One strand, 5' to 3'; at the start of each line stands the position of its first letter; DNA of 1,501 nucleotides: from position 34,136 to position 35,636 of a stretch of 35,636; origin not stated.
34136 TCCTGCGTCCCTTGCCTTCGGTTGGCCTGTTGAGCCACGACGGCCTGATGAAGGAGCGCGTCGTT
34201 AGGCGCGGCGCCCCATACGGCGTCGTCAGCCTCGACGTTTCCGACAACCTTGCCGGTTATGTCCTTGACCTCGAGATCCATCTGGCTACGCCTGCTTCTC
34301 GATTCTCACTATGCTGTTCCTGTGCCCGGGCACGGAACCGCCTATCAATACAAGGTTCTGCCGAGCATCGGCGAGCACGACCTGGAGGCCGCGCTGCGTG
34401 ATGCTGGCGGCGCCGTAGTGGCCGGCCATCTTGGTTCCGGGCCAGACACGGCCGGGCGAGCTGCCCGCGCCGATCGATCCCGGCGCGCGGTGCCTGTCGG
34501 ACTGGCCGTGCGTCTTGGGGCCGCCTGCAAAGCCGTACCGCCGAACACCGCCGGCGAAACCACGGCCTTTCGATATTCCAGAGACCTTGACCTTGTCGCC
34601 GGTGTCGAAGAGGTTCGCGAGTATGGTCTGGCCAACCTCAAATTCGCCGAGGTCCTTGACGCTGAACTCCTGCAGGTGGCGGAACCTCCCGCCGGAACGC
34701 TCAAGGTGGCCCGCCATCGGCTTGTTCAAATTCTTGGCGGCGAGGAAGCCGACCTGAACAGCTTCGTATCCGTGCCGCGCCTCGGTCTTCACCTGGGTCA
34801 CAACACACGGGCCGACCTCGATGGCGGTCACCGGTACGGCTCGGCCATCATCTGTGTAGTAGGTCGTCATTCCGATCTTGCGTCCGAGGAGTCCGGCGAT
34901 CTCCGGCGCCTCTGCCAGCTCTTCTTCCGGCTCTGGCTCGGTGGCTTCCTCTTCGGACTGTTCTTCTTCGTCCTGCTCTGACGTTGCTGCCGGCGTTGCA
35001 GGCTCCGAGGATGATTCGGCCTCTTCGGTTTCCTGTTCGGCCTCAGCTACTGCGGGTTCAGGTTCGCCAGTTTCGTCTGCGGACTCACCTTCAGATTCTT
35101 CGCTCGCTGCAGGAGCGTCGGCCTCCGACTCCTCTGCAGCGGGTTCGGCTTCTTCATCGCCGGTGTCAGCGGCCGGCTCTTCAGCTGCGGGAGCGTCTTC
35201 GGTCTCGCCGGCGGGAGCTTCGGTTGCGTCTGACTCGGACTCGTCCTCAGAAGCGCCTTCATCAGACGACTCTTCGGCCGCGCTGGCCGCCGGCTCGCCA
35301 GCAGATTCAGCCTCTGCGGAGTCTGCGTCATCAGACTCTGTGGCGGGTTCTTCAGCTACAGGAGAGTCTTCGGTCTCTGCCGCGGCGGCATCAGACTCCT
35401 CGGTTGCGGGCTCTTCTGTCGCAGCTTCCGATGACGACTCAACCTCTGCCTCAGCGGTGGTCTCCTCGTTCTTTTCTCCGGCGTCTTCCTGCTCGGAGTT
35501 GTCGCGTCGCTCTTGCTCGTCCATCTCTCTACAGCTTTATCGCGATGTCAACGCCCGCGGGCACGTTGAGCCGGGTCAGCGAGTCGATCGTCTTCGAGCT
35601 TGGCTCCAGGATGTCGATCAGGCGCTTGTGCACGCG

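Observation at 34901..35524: uL3 carries a ~208-residue, almost purely acidic N-terminal extension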

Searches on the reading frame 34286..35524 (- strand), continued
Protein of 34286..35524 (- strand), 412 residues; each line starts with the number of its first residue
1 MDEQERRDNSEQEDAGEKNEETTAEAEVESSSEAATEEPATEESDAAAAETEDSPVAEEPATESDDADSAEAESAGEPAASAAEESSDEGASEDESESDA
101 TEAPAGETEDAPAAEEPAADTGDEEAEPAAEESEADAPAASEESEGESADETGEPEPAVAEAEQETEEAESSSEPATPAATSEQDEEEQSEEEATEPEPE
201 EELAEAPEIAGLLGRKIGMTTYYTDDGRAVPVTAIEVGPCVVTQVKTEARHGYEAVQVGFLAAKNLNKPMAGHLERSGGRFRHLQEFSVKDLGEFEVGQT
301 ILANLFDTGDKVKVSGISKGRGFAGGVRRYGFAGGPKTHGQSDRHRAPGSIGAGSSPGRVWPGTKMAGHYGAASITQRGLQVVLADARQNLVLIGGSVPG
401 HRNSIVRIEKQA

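Call 33: predict_structure(alignment_id=A2)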
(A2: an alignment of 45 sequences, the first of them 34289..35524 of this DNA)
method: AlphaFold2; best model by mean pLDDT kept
length: 412 residues; sequences in the alignment: 45
mean_pLDDT: 64.0   pTM: 0.48
mean pLDDT of the five models: 64.0, 63.3, 62.6, 61.1, 59.7
residues with pLDDT >= 90: 114; 70-90: 41; 50-70: 72; < 50: 185
segments of 3 or more residues with pLDDT < 50: 15-37, 40-51, 62-68, 70-77, 79-90, 92-103, 105-110, 113-115, 118-121, 129-133, 135-137, 140-151, 158-162, 170-172, 320-336, 338-340, 342-373
pLDDT, mean of each block of 10 residues (from residue 1): 54 47 40 44 42 51 46 45 45 46 45 50 51 46 42 50 48 56 51 62 87 93 93 92 94 94 90 88 94 94 95 80 41 46 45 41 45 70 95 90 90 87
secondary structure, 60 per line:
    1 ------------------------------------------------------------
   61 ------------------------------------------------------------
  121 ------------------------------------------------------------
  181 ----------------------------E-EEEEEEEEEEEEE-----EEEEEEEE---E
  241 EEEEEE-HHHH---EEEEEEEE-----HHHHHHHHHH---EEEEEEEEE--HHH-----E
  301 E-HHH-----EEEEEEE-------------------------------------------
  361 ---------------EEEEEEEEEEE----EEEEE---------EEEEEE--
elements in order: E211-223 E229-236 E240-246 H248-251 E255-262 H268-277 E281-289 E311-317 E376-386 E391-395 E405-410
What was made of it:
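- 34286..34894 (-): Canonical uL3 core, residues 211-412 plus the stop codon. It includes the rRNA-penetrating loop (residues ~320-373). The AF2 core has pLDDT 87-95 except in the internal loop (call 33).
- On Intrinsically disordered region: AF2 run on a 45-sequence alignment gives pLDDT 40-56 and no DSSP elements for residues 1-205 (call 33).
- AF2 gives pLDDT 40-56 and no secondary structure for residues 1-205, with a confident core (call 33).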

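Call 49: find_encoding_contigs(protein=P0019, flank=400, max_places=1)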
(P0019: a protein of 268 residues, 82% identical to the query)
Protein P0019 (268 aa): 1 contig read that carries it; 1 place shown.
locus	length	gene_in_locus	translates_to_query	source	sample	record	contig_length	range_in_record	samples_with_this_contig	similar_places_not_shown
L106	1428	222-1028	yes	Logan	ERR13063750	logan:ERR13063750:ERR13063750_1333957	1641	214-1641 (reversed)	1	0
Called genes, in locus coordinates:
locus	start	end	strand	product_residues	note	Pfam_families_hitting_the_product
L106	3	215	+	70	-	?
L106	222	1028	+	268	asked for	PF00297:Ribosomal_L3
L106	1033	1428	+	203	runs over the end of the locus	?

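Call 50: find_encoding_contigs(protein=P0017, flank=400, max_places=1)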
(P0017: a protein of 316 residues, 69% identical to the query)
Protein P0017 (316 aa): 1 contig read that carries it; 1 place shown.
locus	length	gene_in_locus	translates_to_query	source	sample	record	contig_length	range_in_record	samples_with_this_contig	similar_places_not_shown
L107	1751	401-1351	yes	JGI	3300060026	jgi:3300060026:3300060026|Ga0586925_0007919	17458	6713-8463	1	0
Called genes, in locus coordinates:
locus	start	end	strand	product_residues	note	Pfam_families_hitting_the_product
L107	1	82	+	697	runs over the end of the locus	PF00009:GTP_EFTU, PF22042:EF-G_D2, PF03144:GTP_EFTU_D2, PF14492:EFG_III, PF16658:RF3_C (weak), PF03764:EFG_IV, PF00679:EFG_C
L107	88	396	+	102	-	PF00338:Ribosomal_S10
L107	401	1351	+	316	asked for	PF00297:Ribosomal_L3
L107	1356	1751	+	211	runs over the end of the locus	PF00573:Ribosomal_L4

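Call 51: find_encoding_contigs(protein=P0024, flank=400, max_places=1)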
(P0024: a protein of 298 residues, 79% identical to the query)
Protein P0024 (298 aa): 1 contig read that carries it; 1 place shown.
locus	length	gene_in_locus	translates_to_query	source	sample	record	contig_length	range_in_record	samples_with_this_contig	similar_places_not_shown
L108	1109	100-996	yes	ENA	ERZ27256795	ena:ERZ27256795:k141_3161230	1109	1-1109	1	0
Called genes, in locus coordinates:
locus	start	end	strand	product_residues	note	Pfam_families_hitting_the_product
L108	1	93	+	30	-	?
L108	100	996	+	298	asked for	PF00297:Ribosomal_L3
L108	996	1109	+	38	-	?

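Call 52: find_encoding_contigs(protein=P0025, flank=400, max_places=1)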
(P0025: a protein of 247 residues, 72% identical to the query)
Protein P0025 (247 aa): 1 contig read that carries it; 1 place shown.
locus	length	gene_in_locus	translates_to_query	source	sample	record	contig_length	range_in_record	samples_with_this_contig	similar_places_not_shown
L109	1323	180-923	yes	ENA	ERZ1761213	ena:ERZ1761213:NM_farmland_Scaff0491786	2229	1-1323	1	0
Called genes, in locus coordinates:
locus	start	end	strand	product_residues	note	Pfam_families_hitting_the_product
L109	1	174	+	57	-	?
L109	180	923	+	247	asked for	PF00297:Ribosomal_L3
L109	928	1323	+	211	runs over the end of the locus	PF00573:Ribosomal_L4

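Call 53: find_encoding_contigs(protein=P0015, flank=400, max_places=1)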
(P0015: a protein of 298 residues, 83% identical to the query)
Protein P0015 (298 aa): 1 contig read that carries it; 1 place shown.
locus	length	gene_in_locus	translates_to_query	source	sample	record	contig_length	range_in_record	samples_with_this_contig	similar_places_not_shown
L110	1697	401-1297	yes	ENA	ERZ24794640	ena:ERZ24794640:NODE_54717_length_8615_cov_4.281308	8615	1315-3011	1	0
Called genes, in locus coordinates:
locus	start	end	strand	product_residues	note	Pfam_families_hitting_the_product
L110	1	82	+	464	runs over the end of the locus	?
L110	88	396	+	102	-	PF00338:Ribosomal_S10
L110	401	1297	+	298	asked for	PF00297:Ribosomal_L3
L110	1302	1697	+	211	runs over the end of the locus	PF00573:Ribosomal_L4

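Call 54: find_encoding_contigs(protein=P0020, flank=400, max_places=1)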
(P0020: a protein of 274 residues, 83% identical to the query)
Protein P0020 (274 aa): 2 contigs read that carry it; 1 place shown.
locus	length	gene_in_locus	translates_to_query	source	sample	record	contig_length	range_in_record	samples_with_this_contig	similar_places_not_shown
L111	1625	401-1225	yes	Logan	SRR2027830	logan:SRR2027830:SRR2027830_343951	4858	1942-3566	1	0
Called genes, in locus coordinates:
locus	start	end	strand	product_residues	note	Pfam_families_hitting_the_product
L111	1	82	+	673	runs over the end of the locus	?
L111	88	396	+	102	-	PF00338:Ribosomal_S10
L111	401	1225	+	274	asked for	PF00297:Ribosomal_L3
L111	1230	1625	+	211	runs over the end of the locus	PF00573:Ribosomal_L4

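Call 63: list_cluster_members(proteins=[P0075, P0086, P0103, P0114, P0123, P0173, P0255, P0249, P0142, P0034])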
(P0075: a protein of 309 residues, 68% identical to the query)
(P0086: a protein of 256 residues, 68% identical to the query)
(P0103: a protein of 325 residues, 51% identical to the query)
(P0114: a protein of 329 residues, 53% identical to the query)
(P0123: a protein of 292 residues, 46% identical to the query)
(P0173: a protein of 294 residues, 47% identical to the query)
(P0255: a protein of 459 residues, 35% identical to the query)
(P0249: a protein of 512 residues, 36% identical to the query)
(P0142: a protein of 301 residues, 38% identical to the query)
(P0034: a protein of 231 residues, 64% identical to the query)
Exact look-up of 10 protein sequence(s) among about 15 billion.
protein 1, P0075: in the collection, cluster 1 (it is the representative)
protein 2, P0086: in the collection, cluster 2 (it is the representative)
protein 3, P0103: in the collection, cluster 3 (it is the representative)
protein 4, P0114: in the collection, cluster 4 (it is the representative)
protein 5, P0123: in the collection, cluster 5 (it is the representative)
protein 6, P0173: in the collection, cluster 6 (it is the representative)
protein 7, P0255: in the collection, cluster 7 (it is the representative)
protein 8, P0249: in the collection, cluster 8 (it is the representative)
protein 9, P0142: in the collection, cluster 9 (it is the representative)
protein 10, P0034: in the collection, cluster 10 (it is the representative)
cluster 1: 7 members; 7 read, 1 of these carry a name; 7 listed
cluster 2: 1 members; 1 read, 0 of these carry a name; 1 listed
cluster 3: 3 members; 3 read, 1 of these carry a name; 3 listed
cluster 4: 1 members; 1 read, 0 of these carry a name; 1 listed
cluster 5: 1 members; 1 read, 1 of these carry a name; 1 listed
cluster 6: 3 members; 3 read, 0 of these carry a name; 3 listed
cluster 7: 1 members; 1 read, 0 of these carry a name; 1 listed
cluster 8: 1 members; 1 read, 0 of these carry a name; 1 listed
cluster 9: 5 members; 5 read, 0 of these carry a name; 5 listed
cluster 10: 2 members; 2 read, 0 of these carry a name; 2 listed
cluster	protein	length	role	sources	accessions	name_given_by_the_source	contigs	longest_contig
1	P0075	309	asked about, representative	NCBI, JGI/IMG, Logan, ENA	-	-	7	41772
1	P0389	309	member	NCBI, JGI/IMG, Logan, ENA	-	large subunit ribosomal protein L3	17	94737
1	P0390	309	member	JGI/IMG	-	-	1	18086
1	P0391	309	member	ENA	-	-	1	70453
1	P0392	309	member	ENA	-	-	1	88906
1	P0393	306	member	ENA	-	-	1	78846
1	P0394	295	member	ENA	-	-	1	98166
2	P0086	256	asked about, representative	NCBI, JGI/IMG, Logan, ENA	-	-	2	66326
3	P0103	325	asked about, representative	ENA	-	-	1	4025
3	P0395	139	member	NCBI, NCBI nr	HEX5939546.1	MAG TPA: 50S ribosomal protein L3, partial [Dehalococcoidia bacterium] | 50S ribosomal protein L3 [Dehalococcoidia bacterium]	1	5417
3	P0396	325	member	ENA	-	-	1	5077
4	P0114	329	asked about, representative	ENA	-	-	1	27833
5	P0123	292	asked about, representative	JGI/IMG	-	large subunit ribosomal protein L3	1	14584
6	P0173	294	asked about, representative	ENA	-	-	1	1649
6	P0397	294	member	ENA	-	-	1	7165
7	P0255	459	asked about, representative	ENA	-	-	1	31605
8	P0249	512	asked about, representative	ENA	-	-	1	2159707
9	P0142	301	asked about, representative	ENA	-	-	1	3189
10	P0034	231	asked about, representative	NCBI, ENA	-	-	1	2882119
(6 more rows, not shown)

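Call 68: find_encoding_contigs(protein=P0389, flank=10000, max_places=1)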
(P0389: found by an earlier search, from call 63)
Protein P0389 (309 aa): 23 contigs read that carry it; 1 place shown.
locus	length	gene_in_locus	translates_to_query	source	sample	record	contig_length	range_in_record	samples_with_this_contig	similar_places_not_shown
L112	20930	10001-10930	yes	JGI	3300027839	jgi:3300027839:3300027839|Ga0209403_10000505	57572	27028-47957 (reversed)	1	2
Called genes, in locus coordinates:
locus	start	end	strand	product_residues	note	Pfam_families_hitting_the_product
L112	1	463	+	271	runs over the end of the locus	PF13391:HNH_2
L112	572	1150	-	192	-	PF14390:DUF4420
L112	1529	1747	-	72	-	-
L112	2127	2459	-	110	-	PF01555:N6_N4_Mtase (weak)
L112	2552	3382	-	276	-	PF00753:Lactamase_B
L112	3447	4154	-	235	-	PF00300:His_Phos_1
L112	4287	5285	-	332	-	PF03951:Gln-synt_N, PF00120:Gln-synt_C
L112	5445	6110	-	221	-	PF00486:Trans_reg_C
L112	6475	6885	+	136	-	PF00164:Ribosom_S12_S23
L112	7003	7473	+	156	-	PF00177:Ribosomal_S7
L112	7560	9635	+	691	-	PF00009:GTP_EFTU, PF22042:EF-G_D2, PF03144:GTP_EFTU_D2, PF14492:EFG_III, PF16658:RF3_C (weak), PF03764:EFG_IV, PF00679:EFG_C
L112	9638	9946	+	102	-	PF00338:Ribosomal_S10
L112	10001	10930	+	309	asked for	PF00297:Ribosomal_L3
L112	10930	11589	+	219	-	PF00573:Ribosomal_L4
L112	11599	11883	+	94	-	PF00276:Ribosomal_L23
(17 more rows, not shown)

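Call 69: find_encoding_contigs(protein=P0003, flank=10000, max_places=1)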
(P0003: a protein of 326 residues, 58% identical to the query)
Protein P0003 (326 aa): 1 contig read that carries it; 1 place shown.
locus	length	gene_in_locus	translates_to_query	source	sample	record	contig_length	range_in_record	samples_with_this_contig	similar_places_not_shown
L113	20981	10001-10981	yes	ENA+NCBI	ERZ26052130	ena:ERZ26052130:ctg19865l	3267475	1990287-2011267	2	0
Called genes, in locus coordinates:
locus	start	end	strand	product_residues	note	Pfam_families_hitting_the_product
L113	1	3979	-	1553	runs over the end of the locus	PF00310:GATase_2, PF04898:Glu_syn_central, PF01645:Glu_synthase, PF01493:GXGXG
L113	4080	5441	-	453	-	PF03951:Gln-synt_N, PF00120:Gln-synt_C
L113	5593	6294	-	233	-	PF00486:Trans_reg_C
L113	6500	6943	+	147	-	PF00164:Ribosom_S12_S23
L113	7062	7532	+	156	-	PF00177:Ribosomal_S7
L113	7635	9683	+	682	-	PF00009:GTP_EFTU, PF03144:GTP_EFTU_D2, PF22042:EF-G_D2, PF14492:EFG_III, PF16658:RF3_C (weak), PF03764:EFG_IV, PF00679:EFG_C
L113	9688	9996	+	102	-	PF00338:Ribosomal_S10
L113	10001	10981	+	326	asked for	PF00297:Ribosomal_L3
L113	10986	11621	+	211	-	PF00573:Ribosomal_L4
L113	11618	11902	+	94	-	PF00276:Ribosomal_L23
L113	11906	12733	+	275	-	PF00181:Ribosomal_L2_N, PF03947:Ribosomal_L2_C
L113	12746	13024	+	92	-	PF00203:Ribosomal_S19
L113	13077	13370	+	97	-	PF00237:Ribosomal_L22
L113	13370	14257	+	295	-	PF07650:KH_2, PF00189:Ribosomal_S3_C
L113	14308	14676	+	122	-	PF00252:Ribosomal_L16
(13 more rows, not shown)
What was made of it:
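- On Bacterial uL3 (TIGR03625 L3_bact / PF00297 Ribosomal_L3): Relatives show the same gene order (calls 68, 69).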

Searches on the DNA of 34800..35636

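Call 67: search_rna_families(source=window, start=34800, end=35636, threshold=evalue, max_evalue=1)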
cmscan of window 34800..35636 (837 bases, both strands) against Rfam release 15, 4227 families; matches with E-value up to 1: 2.
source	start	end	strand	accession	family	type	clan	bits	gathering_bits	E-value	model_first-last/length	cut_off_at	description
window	35311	35350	+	RF03766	mir-3155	Gene; miRNA;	-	18.6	70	0.66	1-56/56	no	mir-3155 microRNA precursor family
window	35328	35405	-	RF01516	v-snoRNA-1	Gene; snRNA; snoRNA; CD-box;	-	17.5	75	0.78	1-65/65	no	Human herpesvirus 1 small nucleolar RNA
